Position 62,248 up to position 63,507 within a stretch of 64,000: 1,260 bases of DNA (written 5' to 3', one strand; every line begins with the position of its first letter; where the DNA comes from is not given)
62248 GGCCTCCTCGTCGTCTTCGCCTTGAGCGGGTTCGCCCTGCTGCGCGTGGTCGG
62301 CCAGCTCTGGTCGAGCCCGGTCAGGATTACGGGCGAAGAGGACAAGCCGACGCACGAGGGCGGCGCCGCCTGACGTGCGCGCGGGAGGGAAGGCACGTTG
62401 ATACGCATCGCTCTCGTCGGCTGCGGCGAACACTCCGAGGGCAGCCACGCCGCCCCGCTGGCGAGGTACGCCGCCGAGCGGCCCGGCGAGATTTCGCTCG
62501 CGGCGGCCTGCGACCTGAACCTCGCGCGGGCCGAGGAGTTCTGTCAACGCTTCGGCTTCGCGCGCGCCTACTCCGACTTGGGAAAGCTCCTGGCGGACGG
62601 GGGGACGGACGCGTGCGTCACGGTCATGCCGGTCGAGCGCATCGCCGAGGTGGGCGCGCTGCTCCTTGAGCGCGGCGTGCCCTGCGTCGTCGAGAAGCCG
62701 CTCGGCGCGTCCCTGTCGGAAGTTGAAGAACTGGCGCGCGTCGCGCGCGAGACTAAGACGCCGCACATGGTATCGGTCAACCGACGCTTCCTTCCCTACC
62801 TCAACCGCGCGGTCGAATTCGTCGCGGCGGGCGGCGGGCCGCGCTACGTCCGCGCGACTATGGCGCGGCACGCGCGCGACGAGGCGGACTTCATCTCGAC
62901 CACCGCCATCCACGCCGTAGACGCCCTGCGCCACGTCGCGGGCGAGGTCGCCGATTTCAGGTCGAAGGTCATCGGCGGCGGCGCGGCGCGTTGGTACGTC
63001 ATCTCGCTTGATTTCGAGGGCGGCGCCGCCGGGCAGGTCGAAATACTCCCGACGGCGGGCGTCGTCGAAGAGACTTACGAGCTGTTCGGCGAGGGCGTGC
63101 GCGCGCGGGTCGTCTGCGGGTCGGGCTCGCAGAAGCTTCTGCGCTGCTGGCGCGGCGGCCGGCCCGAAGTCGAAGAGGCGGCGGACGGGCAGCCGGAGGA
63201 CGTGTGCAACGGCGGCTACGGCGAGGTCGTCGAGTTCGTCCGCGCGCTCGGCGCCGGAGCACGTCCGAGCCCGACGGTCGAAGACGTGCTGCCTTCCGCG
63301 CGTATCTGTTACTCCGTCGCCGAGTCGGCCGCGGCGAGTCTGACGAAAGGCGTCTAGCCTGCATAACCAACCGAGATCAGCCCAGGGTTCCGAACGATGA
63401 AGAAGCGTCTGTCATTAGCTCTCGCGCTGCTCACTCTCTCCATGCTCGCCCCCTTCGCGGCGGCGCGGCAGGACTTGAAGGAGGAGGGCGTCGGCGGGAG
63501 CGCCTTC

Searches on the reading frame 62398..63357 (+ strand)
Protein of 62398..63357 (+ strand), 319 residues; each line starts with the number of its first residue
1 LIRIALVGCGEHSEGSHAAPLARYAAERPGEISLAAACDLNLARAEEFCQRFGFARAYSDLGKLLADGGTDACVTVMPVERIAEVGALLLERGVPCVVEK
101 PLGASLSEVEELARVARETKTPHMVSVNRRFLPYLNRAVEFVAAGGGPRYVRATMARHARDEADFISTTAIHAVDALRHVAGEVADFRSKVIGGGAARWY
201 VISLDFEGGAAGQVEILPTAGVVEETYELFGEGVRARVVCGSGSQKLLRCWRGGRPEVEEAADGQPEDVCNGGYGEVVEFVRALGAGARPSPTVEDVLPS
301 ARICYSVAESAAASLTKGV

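Call 65: search_protein_families(library=pfam, proteins=[window:62398-63357:+], max_evalue=1)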
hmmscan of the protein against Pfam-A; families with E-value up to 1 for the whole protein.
window:62398-63357:+ (319 aa): 2 families
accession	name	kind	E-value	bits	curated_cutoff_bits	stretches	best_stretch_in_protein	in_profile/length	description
PF01408.29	GFO_IDH_MocA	-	3.8e-14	53.8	24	1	2-125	1-118/120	Oxidoreductase family, NAD-binding Rossmann fold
PF22725.1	GFO_IDH_MocA_C3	-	0.0075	16.7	27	1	166-232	46-119/124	GFO/IDH/MocA C-terminal domain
